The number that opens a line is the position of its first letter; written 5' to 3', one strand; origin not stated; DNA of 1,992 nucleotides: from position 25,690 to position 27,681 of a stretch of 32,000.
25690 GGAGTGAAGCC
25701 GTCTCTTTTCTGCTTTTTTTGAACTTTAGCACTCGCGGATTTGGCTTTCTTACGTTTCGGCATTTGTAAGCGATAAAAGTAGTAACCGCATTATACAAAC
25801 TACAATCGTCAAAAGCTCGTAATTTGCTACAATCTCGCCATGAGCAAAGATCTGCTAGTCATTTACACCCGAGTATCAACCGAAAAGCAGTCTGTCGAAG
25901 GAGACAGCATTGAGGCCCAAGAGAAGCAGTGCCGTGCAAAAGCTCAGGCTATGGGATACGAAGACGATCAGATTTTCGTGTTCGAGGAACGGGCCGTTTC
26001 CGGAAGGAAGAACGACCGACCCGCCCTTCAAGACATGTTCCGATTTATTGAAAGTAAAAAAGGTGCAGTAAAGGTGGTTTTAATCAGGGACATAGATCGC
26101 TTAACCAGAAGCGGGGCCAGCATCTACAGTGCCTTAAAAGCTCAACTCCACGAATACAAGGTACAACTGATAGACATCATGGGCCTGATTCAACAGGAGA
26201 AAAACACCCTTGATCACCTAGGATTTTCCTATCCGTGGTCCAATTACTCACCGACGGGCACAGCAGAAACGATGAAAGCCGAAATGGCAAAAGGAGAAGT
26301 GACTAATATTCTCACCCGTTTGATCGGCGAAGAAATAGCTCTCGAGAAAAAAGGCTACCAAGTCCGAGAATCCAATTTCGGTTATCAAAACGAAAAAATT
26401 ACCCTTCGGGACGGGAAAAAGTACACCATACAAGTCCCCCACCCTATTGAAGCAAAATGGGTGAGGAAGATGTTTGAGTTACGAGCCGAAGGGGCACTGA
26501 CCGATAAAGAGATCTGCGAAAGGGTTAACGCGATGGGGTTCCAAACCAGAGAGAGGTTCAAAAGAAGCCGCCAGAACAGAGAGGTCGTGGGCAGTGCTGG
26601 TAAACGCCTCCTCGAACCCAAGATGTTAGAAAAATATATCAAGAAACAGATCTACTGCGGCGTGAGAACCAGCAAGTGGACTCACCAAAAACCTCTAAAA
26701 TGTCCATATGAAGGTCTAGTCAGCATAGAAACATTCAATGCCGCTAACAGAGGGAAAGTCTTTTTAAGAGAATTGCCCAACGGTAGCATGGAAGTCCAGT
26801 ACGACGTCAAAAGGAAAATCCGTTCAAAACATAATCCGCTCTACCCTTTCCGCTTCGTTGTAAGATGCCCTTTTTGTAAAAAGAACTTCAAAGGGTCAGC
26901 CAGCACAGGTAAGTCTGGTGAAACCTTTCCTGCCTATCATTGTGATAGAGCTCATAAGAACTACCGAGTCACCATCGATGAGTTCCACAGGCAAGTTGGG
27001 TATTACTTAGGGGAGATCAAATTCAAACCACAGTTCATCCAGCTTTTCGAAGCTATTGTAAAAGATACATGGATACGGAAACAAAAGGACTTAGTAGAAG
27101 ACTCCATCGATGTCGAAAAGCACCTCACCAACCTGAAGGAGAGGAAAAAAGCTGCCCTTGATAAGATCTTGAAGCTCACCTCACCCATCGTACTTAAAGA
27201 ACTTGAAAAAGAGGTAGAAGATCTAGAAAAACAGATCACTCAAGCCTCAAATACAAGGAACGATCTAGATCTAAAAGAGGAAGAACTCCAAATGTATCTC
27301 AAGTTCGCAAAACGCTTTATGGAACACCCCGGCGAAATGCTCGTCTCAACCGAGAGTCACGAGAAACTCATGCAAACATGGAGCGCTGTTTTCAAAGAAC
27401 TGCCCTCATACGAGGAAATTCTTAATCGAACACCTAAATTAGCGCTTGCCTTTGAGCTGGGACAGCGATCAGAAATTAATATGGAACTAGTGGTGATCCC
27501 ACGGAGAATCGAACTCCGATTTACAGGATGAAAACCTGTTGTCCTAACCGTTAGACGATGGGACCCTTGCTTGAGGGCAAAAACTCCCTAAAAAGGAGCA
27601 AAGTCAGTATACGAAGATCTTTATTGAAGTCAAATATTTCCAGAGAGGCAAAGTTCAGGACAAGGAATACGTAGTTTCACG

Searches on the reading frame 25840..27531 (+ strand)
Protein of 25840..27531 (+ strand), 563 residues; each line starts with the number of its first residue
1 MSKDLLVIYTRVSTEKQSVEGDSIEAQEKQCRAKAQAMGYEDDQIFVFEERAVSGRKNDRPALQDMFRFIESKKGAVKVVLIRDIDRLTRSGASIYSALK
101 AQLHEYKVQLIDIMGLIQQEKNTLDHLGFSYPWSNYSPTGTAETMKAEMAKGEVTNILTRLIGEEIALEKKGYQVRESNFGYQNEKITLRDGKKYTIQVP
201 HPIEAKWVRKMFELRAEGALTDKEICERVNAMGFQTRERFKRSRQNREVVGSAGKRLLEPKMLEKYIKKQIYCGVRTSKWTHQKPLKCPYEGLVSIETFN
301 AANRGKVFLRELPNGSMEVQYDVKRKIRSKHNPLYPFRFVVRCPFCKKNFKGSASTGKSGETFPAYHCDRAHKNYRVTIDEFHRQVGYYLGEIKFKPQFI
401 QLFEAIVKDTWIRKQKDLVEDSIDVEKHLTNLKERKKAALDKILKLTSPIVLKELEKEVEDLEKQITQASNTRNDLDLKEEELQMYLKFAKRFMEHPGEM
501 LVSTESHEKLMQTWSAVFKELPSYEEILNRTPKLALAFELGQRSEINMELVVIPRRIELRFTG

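Call 6: search_protein_families(library=pfam, proteins=[window:25840-27531:+], max_evalue=0.1)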
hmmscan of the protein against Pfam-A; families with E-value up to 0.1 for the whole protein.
window:25840-27531:+ (563 aa): 4 families
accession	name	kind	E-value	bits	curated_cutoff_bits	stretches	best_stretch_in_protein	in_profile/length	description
PF00239.26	Resolvase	-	1.3e-20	74.4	23.3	1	7-114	2-100/145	Resolvase, N terminal domain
PF07508.19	Recombinase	-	7.1e-07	29.9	21.1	1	202-304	1-97/102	Recombinase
PF13408.12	Zn_ribbon_recom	-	0.0078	17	25.3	1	337-375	2-36/58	Recombinase zinc beta ribbon domain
PF23107.1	Zf-C2H2_ZNF451_C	-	0.088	13.9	30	0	337-354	35-52/59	Two consecutive Zinc fingers C2H2 type, ZNF451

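Call 7: search_protein_families(library=padloc, proteins=[window:25840-27531:+], max_evalue=0.1)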
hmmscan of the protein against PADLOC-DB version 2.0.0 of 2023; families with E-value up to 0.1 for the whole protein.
window:25840-27531:+ (563 aa): 2 families
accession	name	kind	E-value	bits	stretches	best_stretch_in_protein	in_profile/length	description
PDLC03859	LmuB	-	4.2e-05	21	1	331-492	320-485/611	-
PDLC03862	LmuB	-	0.00065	16.2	1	339-530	330-490/643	-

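Call 8: search_protein_families(library=ncbifam, proteins=[window:25840-27531:+], max_evalue=0.1)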
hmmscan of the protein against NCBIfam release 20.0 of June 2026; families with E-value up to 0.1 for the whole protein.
window:25840-27531:+ (563 aa): 5 families
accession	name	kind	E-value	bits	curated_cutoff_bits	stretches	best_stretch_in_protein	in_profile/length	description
NF047343.1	SCCmet_CcrB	equivalog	1.5e-12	47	900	1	3-113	6-111/542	cassette chromosome recombinase CcrB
NF049883.1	resolv_YneB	equivalog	3.5e-10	39.7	175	1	7-112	3-100/211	YneB family resolvase-like protein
NF041201.1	recomb_XisF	equivalog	5.7e-08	32.1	375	1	8-111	3-94/465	fdxN element excision recombinase XisF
NF047347.1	SCCmet_CcrC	equivalog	9.8e-08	30.9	900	1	6-113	5-109/558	cassette chromosome recombinase CcrC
NF033518.0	transpos_IS607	equivalog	1.1e-05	25.1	110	1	5-110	55-149/187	IS607 family transposase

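Call 9: search_protein_families(library=phrogs, proteins=[window:25840-27531:+], max_evalue=0.1)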
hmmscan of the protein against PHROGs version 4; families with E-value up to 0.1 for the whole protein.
window:25840-27531:+ (563 aa): 4 families
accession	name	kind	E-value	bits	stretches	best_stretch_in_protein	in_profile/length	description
phrog_95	-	integration and excision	1.3e-43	150.5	1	7-489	91-530/651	integrase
phrog_125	-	DNA, RNA and nucleotide metabolism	2.3e-13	51.3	1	5-245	21-190/254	DNA invertase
phrog_35251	-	unknown function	0.078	13.8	0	79-113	8-42/65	-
phrog_7332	-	unknown function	0.092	14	0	336-381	8-52/67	-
